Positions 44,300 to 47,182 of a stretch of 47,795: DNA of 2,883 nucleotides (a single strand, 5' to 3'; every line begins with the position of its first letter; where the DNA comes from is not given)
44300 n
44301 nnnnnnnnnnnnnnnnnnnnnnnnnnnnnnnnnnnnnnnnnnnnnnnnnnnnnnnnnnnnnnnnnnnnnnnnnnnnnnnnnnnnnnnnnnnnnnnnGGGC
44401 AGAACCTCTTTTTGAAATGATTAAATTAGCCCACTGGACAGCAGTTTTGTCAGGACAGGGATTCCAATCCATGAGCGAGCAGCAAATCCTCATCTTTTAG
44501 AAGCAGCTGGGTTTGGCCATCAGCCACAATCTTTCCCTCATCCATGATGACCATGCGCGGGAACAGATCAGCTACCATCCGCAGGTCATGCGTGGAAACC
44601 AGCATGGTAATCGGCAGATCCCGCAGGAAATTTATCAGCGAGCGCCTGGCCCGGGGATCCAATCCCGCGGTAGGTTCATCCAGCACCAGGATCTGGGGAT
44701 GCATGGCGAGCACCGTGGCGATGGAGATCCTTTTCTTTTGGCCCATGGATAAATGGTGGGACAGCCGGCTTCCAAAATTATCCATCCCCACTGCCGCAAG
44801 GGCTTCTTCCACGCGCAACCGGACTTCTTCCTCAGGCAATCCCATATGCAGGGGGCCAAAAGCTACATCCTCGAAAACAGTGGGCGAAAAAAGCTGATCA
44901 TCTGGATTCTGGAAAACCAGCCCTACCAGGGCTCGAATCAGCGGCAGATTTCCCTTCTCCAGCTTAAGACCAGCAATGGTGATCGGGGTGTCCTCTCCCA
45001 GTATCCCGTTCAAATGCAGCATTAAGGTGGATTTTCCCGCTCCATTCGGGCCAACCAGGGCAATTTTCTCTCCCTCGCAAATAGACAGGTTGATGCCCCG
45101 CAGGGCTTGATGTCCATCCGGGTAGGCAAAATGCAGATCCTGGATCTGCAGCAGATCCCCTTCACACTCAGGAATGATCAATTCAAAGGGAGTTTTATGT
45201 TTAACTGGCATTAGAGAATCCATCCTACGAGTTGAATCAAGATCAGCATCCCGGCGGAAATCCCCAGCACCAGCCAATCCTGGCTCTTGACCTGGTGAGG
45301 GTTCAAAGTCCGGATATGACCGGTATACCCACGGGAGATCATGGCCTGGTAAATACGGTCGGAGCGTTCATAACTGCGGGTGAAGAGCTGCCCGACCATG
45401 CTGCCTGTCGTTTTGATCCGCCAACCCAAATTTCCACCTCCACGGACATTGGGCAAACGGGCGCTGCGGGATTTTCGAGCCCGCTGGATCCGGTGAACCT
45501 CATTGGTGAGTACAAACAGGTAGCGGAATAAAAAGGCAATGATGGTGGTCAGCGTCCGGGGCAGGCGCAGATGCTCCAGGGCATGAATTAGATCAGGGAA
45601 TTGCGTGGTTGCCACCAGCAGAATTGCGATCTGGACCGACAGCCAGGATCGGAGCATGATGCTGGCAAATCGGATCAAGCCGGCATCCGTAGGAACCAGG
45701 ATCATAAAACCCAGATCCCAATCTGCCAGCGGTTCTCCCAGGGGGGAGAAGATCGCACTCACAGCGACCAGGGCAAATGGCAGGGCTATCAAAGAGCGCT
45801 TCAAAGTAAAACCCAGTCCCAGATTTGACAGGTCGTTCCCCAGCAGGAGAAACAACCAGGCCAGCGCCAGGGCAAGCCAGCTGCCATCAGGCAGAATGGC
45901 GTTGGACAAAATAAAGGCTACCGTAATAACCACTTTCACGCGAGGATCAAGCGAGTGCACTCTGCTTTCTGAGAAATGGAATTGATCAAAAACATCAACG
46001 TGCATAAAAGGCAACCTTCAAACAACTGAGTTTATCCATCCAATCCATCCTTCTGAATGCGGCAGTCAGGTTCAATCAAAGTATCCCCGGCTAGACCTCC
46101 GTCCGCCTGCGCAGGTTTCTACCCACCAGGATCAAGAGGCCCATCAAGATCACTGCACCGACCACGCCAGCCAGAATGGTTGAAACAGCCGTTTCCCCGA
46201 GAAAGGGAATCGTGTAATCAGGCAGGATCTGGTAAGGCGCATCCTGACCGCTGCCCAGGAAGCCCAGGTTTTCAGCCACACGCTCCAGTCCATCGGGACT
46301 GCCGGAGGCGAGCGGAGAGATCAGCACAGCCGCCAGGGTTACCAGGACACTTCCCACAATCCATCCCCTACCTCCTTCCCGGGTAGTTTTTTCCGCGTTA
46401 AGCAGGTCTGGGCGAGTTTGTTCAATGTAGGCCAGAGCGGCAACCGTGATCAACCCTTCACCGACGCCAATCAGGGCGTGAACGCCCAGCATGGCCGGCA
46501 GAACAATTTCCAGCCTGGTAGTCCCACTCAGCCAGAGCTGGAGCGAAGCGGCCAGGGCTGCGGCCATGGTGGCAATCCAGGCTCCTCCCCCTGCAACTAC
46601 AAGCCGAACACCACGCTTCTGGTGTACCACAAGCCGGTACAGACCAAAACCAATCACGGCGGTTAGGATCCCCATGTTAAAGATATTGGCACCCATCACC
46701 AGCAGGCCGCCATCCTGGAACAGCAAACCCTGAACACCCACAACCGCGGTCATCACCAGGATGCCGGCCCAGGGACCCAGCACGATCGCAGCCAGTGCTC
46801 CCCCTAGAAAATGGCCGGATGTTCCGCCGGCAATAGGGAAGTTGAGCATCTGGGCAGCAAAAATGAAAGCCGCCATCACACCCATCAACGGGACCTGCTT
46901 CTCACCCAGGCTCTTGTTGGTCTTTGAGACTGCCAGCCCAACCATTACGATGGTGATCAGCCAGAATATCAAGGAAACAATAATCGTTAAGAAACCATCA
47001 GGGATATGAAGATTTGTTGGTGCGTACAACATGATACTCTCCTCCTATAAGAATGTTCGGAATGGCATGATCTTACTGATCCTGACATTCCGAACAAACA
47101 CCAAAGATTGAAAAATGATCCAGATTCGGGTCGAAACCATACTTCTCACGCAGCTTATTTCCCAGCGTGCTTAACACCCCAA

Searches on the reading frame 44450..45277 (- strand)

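Call 34: search_protein_families(library=pfam, proteins=[window:44450-45277:-], max_evalue=0.00001)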
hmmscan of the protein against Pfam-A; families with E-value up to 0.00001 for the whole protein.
window:44450-45277:- (275 aa): 3 families
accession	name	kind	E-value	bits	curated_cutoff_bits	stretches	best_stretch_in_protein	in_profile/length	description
PF00005.33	ABC_tran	-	2e-27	96.9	25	1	59-204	1-137/137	ABC transporter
PF13304.12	AAA_21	-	3.7e-14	53.9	27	1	171-233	233-301/304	AAA domain, putative AbiEii toxin, Type IV TA system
PF02463.25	SMC_N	-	2e-07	31.1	40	1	72-237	27-204/220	RecF/RecN/SMC N terminal domain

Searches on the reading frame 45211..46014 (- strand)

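Call 34: search_protein_families(library=pfam, proteins=[window:45211-46014:-], max_evalue=0.00001)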
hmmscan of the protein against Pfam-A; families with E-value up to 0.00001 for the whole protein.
window:45211-46014:- (267 aa): 1 family
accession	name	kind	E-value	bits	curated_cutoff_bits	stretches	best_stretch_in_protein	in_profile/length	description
PF02361.21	CbiQ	-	1.4e-35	123.4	25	1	17-232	3-210/216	Cobalt transport protein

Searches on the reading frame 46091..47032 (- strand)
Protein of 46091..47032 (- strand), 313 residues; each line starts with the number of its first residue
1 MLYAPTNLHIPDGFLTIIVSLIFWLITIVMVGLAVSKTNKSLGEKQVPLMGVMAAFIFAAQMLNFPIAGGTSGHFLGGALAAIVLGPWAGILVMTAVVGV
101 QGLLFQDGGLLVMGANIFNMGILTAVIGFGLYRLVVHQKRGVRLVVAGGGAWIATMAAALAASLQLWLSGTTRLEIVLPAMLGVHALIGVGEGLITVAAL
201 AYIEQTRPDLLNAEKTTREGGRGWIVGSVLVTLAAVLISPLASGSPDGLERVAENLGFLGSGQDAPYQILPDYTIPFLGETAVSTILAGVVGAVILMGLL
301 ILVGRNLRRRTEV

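Call 34: search_protein_families(library=pfam, proteins=[window:46091-47032:-], max_evalue=0.00001)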
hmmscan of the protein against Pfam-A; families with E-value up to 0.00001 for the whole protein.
window:46091-47032:- (313 aa): 2 families
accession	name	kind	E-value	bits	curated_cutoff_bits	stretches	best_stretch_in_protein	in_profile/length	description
PF01891.21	CbiM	-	4.6e-60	203.4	23.1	1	9-210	1-205/205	Cobalt uptake substrate-specific transmembrane region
PF13190.11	PDGLE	-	3.9e-13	49.5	27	1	224-309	4-102/102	PDGLE domain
